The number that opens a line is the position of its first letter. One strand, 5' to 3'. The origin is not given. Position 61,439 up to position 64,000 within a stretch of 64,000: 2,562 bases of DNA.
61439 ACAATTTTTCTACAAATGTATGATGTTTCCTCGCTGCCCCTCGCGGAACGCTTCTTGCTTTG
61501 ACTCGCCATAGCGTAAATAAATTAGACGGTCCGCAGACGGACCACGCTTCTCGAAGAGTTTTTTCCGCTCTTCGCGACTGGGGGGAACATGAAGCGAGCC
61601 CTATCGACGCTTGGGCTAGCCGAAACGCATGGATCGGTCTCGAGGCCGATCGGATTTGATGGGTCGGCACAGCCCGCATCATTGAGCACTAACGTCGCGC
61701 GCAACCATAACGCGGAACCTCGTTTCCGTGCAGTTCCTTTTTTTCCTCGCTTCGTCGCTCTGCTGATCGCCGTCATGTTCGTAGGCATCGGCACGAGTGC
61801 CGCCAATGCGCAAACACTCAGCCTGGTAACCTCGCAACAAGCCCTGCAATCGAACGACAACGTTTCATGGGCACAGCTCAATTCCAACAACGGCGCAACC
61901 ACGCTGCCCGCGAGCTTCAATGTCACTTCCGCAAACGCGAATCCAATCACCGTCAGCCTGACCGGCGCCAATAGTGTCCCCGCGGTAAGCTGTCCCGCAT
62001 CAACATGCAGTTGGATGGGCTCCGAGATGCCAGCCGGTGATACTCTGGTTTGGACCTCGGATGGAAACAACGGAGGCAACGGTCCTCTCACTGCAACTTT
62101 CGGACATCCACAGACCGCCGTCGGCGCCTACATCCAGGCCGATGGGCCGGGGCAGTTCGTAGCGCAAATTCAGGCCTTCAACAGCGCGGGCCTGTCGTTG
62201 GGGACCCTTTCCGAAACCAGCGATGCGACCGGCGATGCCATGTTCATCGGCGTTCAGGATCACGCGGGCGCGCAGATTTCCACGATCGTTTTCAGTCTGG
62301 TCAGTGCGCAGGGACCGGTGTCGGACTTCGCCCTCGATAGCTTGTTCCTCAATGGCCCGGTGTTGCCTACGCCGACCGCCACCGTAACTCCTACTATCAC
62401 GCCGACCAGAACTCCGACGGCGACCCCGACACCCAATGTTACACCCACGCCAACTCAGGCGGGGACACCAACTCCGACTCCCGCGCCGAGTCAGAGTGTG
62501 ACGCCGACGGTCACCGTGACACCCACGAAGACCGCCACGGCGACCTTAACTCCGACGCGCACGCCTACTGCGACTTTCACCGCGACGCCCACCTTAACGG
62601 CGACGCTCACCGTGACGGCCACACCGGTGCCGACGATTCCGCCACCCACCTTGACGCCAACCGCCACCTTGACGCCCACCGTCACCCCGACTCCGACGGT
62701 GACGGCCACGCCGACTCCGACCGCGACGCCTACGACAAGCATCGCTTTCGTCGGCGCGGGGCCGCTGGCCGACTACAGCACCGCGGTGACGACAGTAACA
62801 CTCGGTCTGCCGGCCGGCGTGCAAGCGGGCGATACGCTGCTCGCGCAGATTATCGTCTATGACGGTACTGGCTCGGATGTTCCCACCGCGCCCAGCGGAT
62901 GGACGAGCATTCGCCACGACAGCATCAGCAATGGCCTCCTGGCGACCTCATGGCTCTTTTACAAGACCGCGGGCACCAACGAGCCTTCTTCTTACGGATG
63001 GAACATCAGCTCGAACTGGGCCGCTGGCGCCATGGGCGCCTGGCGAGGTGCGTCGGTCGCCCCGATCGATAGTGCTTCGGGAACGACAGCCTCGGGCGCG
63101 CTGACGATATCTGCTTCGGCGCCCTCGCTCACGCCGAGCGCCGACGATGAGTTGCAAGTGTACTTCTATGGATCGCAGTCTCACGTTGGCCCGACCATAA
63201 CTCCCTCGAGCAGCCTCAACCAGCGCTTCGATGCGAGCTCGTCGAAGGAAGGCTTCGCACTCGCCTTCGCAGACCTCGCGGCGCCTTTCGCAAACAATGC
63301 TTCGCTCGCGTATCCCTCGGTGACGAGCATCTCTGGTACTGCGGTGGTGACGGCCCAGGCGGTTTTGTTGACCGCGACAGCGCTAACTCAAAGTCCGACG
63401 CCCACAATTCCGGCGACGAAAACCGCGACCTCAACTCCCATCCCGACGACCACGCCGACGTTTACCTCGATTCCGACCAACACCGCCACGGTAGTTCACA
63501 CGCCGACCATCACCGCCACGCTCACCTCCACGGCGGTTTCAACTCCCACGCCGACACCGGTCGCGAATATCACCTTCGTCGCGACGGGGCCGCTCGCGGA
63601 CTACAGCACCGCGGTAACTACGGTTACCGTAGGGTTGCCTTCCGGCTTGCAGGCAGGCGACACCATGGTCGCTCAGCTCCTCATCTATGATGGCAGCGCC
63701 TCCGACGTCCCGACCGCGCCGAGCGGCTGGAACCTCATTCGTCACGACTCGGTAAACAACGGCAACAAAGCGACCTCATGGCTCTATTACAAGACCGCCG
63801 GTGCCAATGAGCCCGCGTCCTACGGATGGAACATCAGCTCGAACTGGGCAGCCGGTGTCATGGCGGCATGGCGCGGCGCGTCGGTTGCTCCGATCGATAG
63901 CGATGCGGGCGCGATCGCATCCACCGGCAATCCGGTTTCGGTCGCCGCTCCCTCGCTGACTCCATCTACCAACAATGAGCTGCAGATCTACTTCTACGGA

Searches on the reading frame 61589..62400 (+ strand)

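Call 53: search_protein_families(library=pfam, proteins=[window:61589-62400:+], max_evalue=0.1)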
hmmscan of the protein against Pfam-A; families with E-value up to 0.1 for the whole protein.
window:61589-62400:+ (270 aa): 1 family
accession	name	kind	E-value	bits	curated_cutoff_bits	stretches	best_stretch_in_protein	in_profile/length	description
PF24087.1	DUF7372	-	0.086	13.1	27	0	141-158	35-52/53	Domain of unknown function (DUF7372)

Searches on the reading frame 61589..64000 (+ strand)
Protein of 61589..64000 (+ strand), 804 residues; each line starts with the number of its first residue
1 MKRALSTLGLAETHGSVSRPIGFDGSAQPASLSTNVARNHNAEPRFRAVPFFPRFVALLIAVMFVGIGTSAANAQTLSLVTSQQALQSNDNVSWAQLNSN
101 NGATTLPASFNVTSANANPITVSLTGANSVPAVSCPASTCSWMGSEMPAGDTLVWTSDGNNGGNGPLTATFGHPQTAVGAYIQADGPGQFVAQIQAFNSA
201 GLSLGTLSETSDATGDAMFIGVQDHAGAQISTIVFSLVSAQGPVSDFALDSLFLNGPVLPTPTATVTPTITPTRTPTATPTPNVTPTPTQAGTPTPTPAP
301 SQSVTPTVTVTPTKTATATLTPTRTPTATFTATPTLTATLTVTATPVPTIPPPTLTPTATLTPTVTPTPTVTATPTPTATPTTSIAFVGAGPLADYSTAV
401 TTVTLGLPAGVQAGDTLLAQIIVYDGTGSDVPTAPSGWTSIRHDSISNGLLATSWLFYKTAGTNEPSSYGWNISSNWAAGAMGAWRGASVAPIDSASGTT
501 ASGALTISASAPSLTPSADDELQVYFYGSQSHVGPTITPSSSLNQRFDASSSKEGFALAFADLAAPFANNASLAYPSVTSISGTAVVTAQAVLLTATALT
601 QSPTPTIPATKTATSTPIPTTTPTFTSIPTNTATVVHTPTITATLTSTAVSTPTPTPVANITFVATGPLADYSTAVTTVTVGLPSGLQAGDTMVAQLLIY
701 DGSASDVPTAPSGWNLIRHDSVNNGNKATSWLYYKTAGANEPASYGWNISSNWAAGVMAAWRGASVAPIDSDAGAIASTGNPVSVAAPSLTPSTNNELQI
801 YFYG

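Call 6: search_protein_families(library=pfam, proteins=[window:61589-64000:+], max_evalue=1)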
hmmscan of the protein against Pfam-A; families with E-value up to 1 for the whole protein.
window:61589-64000:+ (804 aa): 1 family
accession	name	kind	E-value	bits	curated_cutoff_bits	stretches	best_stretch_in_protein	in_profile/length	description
PF24087.1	DUF7372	-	0.22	11.9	27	1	141-158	35-52/53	Domain of unknown function (DUF7372)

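Call 7: search_protein_families(library=ncbifam, proteins=[window:61589-64000:+], max_evalue=1)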
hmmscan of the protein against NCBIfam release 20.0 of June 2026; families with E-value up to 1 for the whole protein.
window:61589-64000:+ (804 aa): 0 families
